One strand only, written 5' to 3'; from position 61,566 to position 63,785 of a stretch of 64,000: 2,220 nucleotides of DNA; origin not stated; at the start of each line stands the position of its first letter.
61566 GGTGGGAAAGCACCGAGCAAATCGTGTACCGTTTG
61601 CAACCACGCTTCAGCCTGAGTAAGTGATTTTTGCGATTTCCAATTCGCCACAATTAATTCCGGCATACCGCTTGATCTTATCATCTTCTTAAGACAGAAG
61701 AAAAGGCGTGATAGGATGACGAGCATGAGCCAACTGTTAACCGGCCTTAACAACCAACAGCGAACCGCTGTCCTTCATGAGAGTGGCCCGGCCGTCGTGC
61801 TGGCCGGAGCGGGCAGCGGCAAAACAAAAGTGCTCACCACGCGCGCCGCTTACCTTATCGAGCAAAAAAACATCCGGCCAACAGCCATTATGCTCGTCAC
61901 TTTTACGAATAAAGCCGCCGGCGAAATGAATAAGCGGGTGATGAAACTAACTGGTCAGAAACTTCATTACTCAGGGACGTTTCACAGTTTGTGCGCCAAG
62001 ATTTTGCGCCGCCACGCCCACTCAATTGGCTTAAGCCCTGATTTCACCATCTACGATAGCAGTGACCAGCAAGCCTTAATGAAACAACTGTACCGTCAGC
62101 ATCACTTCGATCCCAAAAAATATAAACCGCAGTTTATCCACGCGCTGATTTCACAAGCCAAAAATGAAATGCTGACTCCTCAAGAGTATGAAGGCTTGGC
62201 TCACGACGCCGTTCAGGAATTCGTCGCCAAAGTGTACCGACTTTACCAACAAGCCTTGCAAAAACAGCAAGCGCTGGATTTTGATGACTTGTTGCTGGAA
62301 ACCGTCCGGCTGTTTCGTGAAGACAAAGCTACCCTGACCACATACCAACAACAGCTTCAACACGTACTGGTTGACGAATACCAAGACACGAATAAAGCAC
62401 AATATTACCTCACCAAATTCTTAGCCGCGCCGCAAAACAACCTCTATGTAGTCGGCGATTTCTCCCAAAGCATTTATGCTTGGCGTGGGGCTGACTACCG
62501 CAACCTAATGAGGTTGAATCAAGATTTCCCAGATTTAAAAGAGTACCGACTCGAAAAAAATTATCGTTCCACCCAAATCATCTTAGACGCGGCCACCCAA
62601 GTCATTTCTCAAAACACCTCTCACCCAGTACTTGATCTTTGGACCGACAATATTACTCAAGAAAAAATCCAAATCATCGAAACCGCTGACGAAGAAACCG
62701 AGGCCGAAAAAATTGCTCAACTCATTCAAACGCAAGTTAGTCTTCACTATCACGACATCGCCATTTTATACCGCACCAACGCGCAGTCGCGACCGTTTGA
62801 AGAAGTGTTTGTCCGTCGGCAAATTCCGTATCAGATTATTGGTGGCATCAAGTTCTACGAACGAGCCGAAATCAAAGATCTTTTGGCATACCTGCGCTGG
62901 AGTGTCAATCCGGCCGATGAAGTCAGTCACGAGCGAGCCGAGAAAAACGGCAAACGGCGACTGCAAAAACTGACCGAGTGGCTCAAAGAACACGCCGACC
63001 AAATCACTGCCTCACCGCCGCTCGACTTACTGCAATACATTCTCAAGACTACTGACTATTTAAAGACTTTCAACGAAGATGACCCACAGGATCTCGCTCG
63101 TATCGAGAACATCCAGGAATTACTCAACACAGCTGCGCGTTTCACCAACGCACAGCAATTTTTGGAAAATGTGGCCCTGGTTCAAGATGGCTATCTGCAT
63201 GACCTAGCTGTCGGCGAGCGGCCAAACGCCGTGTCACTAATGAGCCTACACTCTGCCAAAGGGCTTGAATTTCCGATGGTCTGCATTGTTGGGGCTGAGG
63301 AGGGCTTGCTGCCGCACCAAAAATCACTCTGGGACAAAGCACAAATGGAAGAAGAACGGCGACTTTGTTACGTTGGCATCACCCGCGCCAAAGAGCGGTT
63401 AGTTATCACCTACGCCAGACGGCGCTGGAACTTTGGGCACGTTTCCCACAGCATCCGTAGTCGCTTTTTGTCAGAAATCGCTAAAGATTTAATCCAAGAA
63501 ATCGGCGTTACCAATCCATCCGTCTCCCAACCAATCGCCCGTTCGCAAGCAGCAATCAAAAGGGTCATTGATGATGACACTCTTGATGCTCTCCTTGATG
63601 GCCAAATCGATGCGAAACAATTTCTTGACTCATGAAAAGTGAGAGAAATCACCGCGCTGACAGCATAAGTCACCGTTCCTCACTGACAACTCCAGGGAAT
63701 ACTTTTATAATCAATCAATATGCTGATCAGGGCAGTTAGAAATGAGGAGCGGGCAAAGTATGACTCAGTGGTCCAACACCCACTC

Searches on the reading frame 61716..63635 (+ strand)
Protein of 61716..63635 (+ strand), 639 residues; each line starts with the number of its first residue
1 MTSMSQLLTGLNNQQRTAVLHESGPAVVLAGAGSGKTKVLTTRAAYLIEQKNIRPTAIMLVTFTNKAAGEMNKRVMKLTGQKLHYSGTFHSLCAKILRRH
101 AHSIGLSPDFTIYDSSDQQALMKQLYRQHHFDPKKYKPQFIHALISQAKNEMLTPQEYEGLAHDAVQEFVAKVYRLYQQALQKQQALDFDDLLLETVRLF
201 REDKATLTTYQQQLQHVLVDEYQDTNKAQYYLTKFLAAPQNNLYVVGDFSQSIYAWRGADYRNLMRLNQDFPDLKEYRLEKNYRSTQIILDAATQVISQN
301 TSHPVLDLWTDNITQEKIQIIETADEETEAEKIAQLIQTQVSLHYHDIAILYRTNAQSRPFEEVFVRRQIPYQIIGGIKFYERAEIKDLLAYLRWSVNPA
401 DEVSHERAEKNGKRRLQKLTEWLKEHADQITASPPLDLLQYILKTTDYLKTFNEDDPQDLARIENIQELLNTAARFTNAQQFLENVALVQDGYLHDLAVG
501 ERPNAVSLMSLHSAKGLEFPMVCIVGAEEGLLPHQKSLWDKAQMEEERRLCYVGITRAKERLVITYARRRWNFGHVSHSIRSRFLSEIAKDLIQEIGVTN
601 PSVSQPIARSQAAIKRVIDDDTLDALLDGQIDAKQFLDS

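Call 79: search_protein_families(library=pfam, proteins=[window:61716-63635:+], max_evalue=0.0001)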
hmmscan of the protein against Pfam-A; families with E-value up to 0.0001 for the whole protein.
window:61716-63635:+ (639 aa): 6 families
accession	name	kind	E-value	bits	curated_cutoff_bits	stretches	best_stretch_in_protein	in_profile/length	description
PF00580.27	UvrD-helicase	-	2.4e-88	296.8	23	1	11-272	1-271/271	UvrD/REP helicase N-terminal domain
PF13361.12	UvrD_C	-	1e-62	213.1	25.6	2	277-416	1-142/350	UvrD-like helicase C-terminal domain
PF13245.12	AAA_19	-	6.3e-22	78.6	25.1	1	15-255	1-132/134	AAA domain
PF13538.12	UvrD_C_2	-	4.5e-09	36.5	27.4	1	508-564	4-51/52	UvrD-like helicase C-terminal domain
PF01443.25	Viral_helicase1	-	4.5e-07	30.4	21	0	508-564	179-226/228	Viral superfamily 1 RNA helicase core domain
PF13604.12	AAA_30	-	1.6e-05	25.2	27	0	11-74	2-65/191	AAA domain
